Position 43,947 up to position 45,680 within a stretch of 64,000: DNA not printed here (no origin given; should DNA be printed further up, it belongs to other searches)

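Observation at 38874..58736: A ~20 kb minus-strand supercluster that looks like a complete extracellular nucleic-acid scavenging pathway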

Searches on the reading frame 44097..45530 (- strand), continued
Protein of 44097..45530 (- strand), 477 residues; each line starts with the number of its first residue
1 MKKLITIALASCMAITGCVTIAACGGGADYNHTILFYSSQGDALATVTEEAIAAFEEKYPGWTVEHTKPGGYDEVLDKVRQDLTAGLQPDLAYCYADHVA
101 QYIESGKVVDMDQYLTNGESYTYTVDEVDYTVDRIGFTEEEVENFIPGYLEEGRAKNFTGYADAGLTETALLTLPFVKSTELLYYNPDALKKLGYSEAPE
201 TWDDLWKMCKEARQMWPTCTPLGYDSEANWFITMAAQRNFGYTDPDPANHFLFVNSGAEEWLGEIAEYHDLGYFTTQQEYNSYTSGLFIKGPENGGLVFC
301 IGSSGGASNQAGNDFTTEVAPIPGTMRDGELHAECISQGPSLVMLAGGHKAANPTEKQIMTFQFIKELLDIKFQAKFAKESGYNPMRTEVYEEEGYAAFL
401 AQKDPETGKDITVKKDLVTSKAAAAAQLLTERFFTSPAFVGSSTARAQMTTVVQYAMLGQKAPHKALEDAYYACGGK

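Call 43: fold_search(model_id=the predicted structure, library=pdb)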
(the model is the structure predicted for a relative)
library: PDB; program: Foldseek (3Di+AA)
matches with E <= 10: 1596; with E <= 0.001: 955
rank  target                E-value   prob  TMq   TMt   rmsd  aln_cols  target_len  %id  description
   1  7c0u_A                2.0e-23  1.00  0.69  0.82   3.9       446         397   18  Crystal structure of a dinucleotide-binding protein (S127A) of ABC transporter endogenously bound to uridylyl-3'-5'-ph (released 2021-03-10)
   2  7c0v_B                2.8e-23  1.00  0.69  0.82   4.0       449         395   19  Crystal structure of a dinucleotide-binding protein (Y224A) of ABC transporter endogenously bound to uridylyl-3'-5'-ph (released 2021-03-10)
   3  7c14_B                2.8e-23  1.00  0.68  0.81   4.1       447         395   19  Crystal structure of a dinucleotide-binding protein (Q274A) of ABC transporter endogenously bound to uridylyl-3'-5'-ph (released 2021-03-10)
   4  7c0v_A                3.3e-23  1.00  0.69  0.82   4.0       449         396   19  Crystal structure of a dinucleotide-binding protein (Y224A) of ABC transporter endogenously bound to uridylyl-3'-5'-ph (released 2021-03-10)
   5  7c14_A                4.7e-23  1.00  0.67  0.80   4.2       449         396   19  Crystal structure of a dinucleotide-binding protein (Q274A) of ABC transporter endogenously bound to uridylyl-3'-5'-ph (released 2021-03-10)
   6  7c0o_A                8.1e-23  1.00  0.68  0.81   4.0       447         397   19  Crystal structure of a dinucleotide-binding protein (Y56F) of ABC transporter endogenously bound to uridylyl-3'-5'-pho (released 2021-03-10)
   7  7c0t_A                9.0e-23  1.00  0.67  0.80   4.0       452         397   19  Crystal structure of a dinucleotide-binding protein (N81A) of ABC transporter endogenously bound to uridylyl-3'-5'-pho (released 2021-03-10)
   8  7c0z_B                1.2e-22  1.00  0.68  0.82   4.1       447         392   19  Crystal structure of a dinucleotide-binding protein (Y246A) of ABC transporter endogenously bound to uridylyl-3'-5'-ph (released 2021-03-10)
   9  7c0x_A                1.2e-22  1.00  0.68  0.81   4.0       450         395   19  Crystal structure of a dinucleotide-binding protein (T240A) of ABC transporter endogenously bound to uridylyl-3'-5'-ph (released 2021-03-10)
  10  7c0r_B                1.5e-22  1.00  0.68  0.80   4.1       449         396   20  Crystal structure of a dinucleotide-binding protein (F79A) of ABC transporter endogenously bound to uridylyl-3'-5'-pho (released 2021-03-10)
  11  7c0l_A                1.5e-22  1.00  0.66  0.79   5.0       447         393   19  Crystal structure of a dinucleotide-binding protein of ABC transporter endogenously bound to uridylyl-3'-5'-phospho-gu (released 2021-03-10)
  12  7c0y_A                1.5e-22  1.00  0.66  0.79   5.0       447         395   19  Crystal structure of a dinucleotide-binding protein (Y246A) of ABC transporter endogenously bound to uridylyl-3'-5'-ph (released 2021-03-10)
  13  7c0t_B                1.7e-22  1.00  0.68  0.80   4.1       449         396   19  Crystal structure of a dinucleotide-binding protein (N81A) of ABC transporter endogenously bound to uridylyl-3'-5'-pho (released 2021-03-10)
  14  7c0r_A                1.8e-22  1.00  0.66  0.78   5.0       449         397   20  Crystal structure of a dinucleotide-binding protein (F79A) of ABC transporter endogenously bound to uridylyl-3'-5'-pho (released 2021-03-10)
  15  7c0y_B                1.9e-22  1.00  0.68  0.80   4.0       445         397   20  Crystal structure of a dinucleotide-binding protein (Y246A) of ABC transporter endogenously bound to uridylyl-3'-5'-ph (released 2021-03-10)
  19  7c0f_A                2.5e-22  1.00  0.68  0.81   4.1       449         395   19  Crystal structure of a dinucleotide-binding protein of ABC transporter endogenously bound to uridylyl-3'-5'-phospho-gu (released 2021-03-10)
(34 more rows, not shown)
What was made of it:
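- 44097..45530 (-): Cassette gene 6: substrate-binding lipoprotein (477 aa, lipobox IAAC) of the UgpB/dinucleotide-binding branch of CUT1. Foldseek: top 25 hits are all the Thermus dinucleotide-binding protein (call 43).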

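Call 44: search_solved_structures(query=window:44097-45530:-, max_evalue=0.001, show_alignments=2)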
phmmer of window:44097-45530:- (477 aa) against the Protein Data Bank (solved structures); distinct sequences matched with E-value up to 0.001: 30.
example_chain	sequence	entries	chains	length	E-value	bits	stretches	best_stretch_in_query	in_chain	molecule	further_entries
1eu8_A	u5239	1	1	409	4e-11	45.9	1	171-212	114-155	TREHALOSE/MALTOSE BINDING PROTEIN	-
7c0y_A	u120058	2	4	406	3.5e-10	42.8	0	36-111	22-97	Sugar ABC transporter, periplasmic sugar-binding protein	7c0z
7c16_A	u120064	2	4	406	3.6e-10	42.7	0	36-111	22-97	Sugar ABC transporter, periplasmic sugar-binding protein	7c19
7c0x_A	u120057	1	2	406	4.8e-10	42.3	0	36-111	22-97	Sugar ABC transporter, periplasmic sugar-binding protein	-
7c0f_A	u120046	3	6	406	4.9e-10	42.3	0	36-111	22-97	Sugar ABC transporter, periplasmic sugar-binding protein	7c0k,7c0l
7c0v_A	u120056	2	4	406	5.1e-10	42.2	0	36-111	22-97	Sugar ABC transporter, periplasmic sugar-binding protein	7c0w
7c0u_A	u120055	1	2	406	1.3e-09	40.9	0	36-111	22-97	Sugar ABC transporter, periplasmic sugar-binding protein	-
7c0t_A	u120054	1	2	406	1.3e-09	40.9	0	36-111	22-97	Sugar ABC transporter, periplasmic sugar-binding protein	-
7c0o_A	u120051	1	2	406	1.7e-09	40.5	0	283-405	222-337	Sugar ABC transporter, periplasmic sugar-binding protein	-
7c0r_A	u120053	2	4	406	2.4e-09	40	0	283-405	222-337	Sugar ABC transporter, periplasmic sugar-binding protein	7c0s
7c14_A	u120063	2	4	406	2.5e-09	40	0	36-111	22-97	Sugar ABC transporter, periplasmic sugar-binding protein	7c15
6dtq_A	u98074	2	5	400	3.2e-06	29.7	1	170-214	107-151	maltose-binding protein MalE3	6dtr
7c1b_A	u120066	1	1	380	2.9e-05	26.5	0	283-405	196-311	Sugar ABC transporter, periplasmic sugar-binding protein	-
5ysb_A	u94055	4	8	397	3.5e-05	26.3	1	173-207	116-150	Lin1841 protein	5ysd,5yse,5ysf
9lff_A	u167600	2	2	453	4.5e-05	25.9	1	168-400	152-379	SN-glycerol-3-phophate ABC transporter, periplasmic SN-glycerol-3-phosphate-binding protei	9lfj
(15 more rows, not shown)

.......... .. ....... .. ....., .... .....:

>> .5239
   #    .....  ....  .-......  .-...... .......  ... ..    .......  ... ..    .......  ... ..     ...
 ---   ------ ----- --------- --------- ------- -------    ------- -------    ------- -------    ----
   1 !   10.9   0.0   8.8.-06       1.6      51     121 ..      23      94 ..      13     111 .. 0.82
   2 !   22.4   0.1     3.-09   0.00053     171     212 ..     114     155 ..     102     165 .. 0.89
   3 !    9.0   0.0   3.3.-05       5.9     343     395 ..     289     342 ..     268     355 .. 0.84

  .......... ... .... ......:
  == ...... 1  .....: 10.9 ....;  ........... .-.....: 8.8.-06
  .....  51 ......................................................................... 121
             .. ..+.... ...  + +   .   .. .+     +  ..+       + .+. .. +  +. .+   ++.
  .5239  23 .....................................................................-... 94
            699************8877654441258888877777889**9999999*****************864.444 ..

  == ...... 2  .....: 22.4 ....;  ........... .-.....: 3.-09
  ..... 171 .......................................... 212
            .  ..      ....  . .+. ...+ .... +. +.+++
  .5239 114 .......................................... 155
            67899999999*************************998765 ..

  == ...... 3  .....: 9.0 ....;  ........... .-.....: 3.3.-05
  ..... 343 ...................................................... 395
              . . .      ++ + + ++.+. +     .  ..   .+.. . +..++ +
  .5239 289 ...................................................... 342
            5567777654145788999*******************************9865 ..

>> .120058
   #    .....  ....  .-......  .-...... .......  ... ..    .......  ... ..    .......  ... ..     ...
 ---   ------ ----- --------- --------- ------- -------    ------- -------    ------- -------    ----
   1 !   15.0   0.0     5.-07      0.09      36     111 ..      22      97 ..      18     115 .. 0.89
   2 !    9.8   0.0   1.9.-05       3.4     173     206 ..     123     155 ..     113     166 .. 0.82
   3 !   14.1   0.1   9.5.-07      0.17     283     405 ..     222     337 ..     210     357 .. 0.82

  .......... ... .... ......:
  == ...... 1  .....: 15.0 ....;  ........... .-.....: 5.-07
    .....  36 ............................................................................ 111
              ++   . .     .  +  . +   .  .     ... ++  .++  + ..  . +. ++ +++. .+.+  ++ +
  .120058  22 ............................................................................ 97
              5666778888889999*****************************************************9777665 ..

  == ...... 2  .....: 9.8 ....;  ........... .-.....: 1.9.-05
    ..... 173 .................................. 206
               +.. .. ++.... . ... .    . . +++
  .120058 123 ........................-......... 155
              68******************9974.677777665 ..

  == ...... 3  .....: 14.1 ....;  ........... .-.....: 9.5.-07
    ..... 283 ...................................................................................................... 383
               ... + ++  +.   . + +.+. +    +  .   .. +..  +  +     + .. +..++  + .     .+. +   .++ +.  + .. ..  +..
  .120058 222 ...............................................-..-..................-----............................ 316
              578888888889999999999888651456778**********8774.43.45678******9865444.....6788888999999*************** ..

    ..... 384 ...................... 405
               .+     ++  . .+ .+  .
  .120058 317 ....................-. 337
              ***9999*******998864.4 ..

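Call 65: search_protein_families(library=pfam, proteins=[L070:59-622:+, L070:607-1476:+, L070:1442-2287:+, L070:2302-4539:-, L070:6444-7748:+, L070:16626-17678:+, L070:17699-19006:+, L070:18996-19532:+, L070:19889-20500:-, L070:12713-16417:+], max_evalue=0.001)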
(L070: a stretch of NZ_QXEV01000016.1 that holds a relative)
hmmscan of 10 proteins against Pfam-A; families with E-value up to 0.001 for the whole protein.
L070:59-622:+ (187 aa): 4 families
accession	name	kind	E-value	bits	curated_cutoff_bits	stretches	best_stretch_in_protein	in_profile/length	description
PF13331.11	DUF4093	-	2.8e-24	85.9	25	1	100-182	1-85/86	Domain of unknown function (DUF4093)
PF01751.28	Toprim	-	1.7e-07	31.8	23.1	1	13-81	2-85/96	Toprim domain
PF13155.12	Toprim_2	-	1.8e-05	25.5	22.1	1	14-84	1-70/88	Toprim-like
PF13662.12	Toprim_4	-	4.7e-05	24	25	1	13-73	3-67/85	Toprim domain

L070:607-1476:+ (289 aa): 1 family
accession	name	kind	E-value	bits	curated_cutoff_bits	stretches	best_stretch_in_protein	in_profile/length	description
PF00398.26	RrnaAD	-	6e-66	222.7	24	1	22-283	4-262/263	Ribosomal RNA adenine dimethylase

L070:1442-2287:+ (281 aa): 2 families
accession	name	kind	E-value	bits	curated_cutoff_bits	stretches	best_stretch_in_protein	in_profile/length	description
PF00288.32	GHMP_kinases_N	-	2.4e-16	60.2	22.3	1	65-136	1-80/87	GHMP kinases N terminal domain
PF22700.2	MVD-like_N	-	0.00062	19.9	27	1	80-133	79-131/157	Diphosphomevalonate decarboxylase-like N-terminal domain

L070:2302-4539:- (745 aa): 2 families
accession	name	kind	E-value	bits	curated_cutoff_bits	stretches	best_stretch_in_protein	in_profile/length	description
PF01136.24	Peptidase_U32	-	1.7e-79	266.8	22.4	2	73-288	1-232/233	Peptidase family U32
PF12392.13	DUF3656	-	6e-19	69.2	22.1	1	374-490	1-109/109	Collagenase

L070:6444-7748:+ (434 aa): 1 family
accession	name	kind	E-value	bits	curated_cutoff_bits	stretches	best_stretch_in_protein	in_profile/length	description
PF00005.33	ABC_tran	-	7.7e-36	124.1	25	1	26-167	2-136/137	ABC transporter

L070:16626-17678:+ (350 aa): 1 family
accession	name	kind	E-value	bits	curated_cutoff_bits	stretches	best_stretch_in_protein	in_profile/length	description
PF20578.4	aBig_2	-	1.4e-05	25.2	27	1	79-136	33-88/89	Atrophied bacterial Ig domain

L070:17699-19006:+ (435 aa): 3 families
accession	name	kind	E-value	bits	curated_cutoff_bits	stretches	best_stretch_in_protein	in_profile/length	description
PF01171.26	ATP_bind_3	-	4.3e-52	176.9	27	1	20-193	2-181/182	PP-loop family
PF11734.13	TilS_C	-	2.2e-08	33.8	22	1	357-424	2-70/74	TilS substrate C-terminal domain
PF06508.19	QueC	-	5.3e-07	29.8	22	1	21-79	3-59/210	Queuosine biosynthesis protein QueC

L070:18996-19532:+ (178 aa): 1 family
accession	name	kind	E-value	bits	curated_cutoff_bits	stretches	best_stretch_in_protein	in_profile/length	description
PF00156.33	Pribosyltran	-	9.7e-31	106.7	26.3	1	14-158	3-157/158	Phosphoribosyl transferase domain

L070:19889-20500:- (203 aa): 0 families

L070:12713-16417:+ (1234 aa): 1 family
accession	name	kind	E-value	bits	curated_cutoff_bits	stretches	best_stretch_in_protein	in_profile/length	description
PF20578.4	aBig_2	-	7.4e-10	38.9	27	1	51-147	2-87/89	Atrophied bacterial Ig domain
